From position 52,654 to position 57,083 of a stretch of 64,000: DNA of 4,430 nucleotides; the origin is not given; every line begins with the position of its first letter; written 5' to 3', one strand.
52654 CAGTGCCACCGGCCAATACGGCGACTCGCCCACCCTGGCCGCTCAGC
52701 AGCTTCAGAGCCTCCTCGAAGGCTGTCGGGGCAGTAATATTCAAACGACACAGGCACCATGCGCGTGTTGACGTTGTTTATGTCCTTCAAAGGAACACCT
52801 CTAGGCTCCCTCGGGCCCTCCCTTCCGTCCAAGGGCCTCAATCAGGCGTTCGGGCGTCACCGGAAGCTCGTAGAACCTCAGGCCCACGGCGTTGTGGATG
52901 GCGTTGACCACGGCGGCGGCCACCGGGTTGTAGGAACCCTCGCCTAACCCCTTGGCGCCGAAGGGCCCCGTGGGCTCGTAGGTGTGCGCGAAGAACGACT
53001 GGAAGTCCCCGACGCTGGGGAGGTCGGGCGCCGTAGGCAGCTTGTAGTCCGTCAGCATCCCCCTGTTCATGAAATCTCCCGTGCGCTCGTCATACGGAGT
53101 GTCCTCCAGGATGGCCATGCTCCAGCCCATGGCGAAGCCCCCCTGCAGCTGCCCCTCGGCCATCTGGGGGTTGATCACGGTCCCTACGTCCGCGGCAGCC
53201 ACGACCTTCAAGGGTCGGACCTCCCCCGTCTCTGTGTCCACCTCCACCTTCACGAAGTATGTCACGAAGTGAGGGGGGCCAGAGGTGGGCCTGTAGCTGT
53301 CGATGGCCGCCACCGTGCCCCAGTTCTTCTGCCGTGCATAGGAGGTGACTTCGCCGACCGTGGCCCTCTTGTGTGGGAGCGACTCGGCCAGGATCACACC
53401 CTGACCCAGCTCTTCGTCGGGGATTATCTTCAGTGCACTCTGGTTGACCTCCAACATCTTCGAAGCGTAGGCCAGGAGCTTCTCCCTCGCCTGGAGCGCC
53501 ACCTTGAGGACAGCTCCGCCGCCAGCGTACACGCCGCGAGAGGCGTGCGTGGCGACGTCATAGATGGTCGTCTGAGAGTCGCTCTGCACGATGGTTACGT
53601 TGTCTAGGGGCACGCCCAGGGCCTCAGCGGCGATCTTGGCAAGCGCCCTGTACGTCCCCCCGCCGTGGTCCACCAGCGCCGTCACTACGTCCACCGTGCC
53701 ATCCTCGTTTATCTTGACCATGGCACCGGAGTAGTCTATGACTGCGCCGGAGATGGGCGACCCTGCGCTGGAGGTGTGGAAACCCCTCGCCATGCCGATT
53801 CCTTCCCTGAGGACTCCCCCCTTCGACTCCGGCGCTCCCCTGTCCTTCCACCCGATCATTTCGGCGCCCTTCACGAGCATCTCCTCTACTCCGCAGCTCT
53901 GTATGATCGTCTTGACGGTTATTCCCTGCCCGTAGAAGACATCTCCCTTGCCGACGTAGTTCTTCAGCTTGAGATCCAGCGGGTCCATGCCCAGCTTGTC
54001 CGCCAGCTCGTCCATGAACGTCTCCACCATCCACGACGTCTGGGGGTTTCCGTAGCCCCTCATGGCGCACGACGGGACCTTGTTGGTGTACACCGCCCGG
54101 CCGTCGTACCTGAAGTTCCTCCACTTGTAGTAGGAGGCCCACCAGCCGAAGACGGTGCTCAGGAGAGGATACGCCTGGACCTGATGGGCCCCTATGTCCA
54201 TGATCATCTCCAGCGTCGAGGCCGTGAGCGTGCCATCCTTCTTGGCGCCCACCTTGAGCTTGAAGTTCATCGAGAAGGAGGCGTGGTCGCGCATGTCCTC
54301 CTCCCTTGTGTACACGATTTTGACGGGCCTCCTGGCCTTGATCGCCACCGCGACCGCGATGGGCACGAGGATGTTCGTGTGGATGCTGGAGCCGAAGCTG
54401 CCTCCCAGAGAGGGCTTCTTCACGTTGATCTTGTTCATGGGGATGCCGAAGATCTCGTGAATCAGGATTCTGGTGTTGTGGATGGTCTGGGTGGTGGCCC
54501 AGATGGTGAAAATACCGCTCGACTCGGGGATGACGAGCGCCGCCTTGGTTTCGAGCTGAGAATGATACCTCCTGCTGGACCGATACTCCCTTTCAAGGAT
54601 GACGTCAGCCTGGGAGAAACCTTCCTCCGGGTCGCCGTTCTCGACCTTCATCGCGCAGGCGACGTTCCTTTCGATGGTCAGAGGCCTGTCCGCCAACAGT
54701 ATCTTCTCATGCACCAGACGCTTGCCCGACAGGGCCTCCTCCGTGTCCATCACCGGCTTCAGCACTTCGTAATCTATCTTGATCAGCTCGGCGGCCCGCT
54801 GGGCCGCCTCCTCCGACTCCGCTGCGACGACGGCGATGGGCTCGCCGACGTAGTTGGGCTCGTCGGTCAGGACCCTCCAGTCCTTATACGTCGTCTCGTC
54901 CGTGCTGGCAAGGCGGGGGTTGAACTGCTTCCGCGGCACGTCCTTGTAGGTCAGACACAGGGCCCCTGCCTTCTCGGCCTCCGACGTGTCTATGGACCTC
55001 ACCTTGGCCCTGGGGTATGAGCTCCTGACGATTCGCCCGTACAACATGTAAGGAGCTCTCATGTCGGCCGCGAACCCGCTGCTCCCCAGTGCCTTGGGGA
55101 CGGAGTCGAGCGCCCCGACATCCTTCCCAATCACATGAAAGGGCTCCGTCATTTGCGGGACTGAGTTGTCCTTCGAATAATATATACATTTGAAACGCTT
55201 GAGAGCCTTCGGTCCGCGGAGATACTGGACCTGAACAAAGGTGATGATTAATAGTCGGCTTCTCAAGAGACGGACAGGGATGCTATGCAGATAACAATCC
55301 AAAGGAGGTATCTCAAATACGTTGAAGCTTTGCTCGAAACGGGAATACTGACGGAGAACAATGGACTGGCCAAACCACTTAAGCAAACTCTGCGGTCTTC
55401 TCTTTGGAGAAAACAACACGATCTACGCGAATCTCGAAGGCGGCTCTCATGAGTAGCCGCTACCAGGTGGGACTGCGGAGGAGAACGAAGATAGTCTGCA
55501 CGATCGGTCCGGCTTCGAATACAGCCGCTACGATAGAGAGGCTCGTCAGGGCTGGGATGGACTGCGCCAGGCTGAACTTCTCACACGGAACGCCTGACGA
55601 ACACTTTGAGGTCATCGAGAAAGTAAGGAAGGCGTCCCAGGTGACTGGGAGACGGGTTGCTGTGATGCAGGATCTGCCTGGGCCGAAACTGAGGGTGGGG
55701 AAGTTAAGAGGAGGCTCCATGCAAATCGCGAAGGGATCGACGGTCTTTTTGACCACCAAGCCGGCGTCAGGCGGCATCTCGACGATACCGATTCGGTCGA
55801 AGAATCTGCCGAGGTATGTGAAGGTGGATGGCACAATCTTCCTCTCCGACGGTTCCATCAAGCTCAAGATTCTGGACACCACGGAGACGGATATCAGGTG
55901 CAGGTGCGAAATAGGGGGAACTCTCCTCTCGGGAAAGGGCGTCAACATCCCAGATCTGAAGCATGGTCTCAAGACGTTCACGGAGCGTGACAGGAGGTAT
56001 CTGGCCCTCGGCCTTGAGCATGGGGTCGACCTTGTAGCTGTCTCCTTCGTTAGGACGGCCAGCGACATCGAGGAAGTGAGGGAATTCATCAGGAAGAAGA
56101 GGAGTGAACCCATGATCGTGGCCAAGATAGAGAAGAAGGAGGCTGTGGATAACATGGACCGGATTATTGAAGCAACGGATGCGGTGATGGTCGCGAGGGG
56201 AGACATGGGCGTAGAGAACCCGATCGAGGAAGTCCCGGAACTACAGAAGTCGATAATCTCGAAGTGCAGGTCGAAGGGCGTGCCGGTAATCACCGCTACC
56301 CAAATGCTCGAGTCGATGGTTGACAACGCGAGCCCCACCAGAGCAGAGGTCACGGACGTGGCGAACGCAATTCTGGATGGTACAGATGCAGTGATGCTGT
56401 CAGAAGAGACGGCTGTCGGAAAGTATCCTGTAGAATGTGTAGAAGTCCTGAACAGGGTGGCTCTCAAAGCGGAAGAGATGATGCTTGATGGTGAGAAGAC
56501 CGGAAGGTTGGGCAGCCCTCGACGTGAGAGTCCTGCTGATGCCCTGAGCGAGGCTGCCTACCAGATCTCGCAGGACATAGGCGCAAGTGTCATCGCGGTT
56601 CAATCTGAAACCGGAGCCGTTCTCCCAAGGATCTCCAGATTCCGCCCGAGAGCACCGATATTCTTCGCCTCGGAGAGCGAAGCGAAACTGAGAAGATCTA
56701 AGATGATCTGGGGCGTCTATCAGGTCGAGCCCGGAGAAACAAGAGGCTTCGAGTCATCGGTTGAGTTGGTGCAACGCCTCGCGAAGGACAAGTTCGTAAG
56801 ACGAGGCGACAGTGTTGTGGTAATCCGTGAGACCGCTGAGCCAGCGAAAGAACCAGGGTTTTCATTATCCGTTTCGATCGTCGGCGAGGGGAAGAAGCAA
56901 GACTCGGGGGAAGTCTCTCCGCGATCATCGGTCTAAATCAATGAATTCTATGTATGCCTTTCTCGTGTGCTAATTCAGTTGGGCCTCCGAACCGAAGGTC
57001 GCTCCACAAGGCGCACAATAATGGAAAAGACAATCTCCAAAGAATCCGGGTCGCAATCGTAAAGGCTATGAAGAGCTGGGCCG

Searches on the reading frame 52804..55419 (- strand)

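Call 68: search_protein_families(library=pfam, proteins=[window:52804-55419:-], max_evalue=0.00001)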
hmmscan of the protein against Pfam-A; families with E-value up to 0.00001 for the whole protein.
window:52804-55419:- (872 aa): 3 families
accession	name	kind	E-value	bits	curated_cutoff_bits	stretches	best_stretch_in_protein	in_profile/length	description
PF02738.23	MoCoBD_1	-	5.2e-71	239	27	1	252-488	8-244/244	Molybdopterin cofactor-binding domain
PF20256.3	MoCoBD_2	-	1.6e-62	212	27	1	518-801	2-283/283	Molybdopterin cofactor-binding domain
PF01315.27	Ald_Xan_dh_C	-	2.6e-23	82.9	31.3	1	114-221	4-110/110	Aldehyde oxidase and xanthine dehydrogenase, a/b hammerhead domain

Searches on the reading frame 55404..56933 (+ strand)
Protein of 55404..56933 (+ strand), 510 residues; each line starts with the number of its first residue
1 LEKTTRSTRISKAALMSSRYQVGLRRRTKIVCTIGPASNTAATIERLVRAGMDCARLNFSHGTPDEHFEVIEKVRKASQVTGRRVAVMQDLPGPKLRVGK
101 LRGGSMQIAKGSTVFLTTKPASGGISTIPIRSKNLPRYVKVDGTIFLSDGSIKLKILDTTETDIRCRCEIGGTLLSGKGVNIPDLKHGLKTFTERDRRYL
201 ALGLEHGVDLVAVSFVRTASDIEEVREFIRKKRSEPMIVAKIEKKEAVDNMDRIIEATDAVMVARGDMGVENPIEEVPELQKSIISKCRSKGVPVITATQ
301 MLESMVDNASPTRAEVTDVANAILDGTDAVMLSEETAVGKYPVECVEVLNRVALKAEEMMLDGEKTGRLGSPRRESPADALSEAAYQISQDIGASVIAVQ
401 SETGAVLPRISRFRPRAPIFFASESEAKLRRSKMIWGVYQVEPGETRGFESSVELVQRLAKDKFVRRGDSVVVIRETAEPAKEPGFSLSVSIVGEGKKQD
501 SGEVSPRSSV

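Call 68: search_protein_families(library=pfam, proteins=[window:55404-56933:+], max_evalue=0.00001)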
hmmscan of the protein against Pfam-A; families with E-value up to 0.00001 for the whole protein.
window:55404-56933:+ (510 aa): 2 families
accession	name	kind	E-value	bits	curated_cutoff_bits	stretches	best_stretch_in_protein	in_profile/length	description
PF00224.27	PK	-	4.9e-116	387.8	30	1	26-346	2-328/328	Pyruvate kinase, barrel domain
PF02887.21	PK_C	-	1.5e-17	64.2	28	1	379-477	1-100/114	Pyruvate kinase, alpha/beta domain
